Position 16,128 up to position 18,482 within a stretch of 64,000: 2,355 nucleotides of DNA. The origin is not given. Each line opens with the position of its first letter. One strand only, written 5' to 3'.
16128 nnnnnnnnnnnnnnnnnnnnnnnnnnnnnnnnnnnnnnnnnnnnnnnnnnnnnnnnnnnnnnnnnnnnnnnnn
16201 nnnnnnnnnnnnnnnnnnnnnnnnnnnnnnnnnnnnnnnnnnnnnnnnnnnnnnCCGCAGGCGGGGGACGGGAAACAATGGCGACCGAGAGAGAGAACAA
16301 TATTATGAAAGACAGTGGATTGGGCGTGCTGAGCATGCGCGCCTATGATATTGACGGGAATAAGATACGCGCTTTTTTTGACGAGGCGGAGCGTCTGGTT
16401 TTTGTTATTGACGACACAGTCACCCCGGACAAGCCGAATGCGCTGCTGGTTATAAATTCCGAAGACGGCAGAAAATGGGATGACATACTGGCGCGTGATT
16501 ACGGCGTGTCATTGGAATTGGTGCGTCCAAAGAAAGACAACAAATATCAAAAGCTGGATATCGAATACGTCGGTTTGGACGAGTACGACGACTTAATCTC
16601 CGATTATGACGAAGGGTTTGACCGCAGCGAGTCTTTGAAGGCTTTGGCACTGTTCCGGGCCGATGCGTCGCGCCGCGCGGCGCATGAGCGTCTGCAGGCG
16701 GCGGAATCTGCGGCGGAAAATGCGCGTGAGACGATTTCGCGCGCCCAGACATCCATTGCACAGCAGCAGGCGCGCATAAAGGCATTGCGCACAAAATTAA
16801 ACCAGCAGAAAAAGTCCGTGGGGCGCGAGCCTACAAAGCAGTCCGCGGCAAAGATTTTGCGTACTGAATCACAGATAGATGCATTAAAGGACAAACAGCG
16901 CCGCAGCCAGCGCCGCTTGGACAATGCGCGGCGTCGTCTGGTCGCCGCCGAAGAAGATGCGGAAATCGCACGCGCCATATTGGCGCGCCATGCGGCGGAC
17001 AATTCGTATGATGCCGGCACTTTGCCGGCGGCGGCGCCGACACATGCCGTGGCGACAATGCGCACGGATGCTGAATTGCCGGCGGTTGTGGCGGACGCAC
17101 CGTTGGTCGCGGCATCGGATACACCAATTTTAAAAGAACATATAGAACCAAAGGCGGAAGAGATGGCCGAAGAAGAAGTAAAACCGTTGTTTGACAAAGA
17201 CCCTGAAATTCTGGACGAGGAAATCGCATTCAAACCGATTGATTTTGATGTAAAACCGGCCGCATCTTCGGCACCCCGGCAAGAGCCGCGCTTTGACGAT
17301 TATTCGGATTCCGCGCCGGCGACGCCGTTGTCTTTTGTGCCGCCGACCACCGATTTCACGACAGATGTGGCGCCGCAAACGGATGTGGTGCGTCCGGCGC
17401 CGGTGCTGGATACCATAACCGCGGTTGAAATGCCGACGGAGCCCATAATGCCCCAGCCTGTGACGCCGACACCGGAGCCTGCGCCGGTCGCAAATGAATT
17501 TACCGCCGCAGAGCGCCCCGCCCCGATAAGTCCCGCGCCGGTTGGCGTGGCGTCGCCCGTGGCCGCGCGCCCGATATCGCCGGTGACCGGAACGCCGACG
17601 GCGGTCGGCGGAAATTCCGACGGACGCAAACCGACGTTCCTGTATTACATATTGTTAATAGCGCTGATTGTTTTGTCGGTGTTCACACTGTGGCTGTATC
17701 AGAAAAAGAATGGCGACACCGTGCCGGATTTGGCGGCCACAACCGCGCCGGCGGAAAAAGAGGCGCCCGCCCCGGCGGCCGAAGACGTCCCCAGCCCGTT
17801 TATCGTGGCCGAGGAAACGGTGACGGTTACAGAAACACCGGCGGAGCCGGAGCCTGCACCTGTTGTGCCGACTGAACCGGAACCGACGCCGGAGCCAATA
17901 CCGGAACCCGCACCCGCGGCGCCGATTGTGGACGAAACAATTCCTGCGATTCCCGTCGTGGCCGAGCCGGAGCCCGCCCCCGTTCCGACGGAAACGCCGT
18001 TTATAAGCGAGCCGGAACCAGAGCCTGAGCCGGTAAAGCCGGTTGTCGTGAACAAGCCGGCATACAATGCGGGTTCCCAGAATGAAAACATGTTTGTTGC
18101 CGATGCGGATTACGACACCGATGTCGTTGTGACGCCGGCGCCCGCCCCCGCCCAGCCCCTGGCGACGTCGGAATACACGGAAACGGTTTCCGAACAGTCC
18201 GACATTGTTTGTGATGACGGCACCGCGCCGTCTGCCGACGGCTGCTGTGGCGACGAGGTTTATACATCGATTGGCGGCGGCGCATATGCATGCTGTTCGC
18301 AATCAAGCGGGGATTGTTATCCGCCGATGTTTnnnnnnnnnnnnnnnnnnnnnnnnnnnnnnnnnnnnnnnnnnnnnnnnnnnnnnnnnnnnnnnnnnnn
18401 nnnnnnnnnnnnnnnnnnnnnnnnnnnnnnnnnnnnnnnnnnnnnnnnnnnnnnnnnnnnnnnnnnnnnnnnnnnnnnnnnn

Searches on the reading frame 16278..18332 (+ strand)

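Call 7: search_protein_families(library=pfam, proteins=[window:16278-18332:+], max_evalue=1)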
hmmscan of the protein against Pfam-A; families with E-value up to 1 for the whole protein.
window:16278-18332:+ (685 aa): 4 families
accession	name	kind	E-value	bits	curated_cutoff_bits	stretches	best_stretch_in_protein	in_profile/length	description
PF08614.16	ATG16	-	0.27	11.8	33.7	1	103-227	17-138/200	Autophagy protein 16 (ATG16)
PF02050.21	FliJ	-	0.37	11.4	28.4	1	130-217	26-118/123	Flagellar FliJ protein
PF14362.11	DUF4407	-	0.68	9.6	31.3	0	126-237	105-220/297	Domain of unknown function (DUF4407)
PF02601.20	Exonuc_VII_L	-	0.89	9.4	35.9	0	129-226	154-256/315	Exonuclease VII, large subunit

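Call 60: search_protein_families(library=ncbifam, proteins=[window:16278-18332:+], max_evalue=1)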
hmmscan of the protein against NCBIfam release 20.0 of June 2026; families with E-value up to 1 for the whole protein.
window:16278-18332:+ (685 aa): 11 families
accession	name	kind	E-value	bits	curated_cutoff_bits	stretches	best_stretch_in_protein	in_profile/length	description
TIGR02680.1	TIGR02680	hypoth_equivalog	0.00059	17.7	462.85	1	124-275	865-1015/1356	TIGR02680 family protein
NF003034.1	PRK03918.1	equivalog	0.002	16.2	700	1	132-228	607-703/878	DNA double-strand break repair ATPase Rad50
TIGR02168.1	SMC_prok_B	equivalog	0.0039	15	567.35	1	128-235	363-472/1181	chromosome segregation protein SMC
NF045780.1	TrlF_fam_ATP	equivalog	0.0057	15.4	350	1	59-236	366-550/944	TrlF family AAA-like ATPase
NF045487.1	ASRP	equivalog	0.044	12.4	300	1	131-228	185-279/593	archaea-specific SMC-related protein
NF038350.1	taxis_HmpF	equivalog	0.051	11.9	200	1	135-225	202-549/553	pilus motility taxis protein HmpF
TIGR04320.1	Surf_Exclu_PgrA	domain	0.056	12.7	70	1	133-217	266-348/360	SEC10/PgrA surface exclusion domain-containing protein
NF010758.0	PRK14161.1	equivalog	0.062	13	206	1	176-237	11-73/178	nucleotide exchange factor GrpE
TIGR02169.1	SMC_prok_A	equivalog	0.063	10.9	729.4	1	86-228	197-332/1165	chromosome segregation protein SMC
NF008438.0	PRK11281.1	equivalog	0.38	8.4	991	1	135-219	140-222/1113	mechanosensitive channel MscK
TIGR04211.1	SH3_and_anchor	equivalog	0.58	9.7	65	1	133-228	62-155/198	TIGR04211 family SH3 domain-containing protein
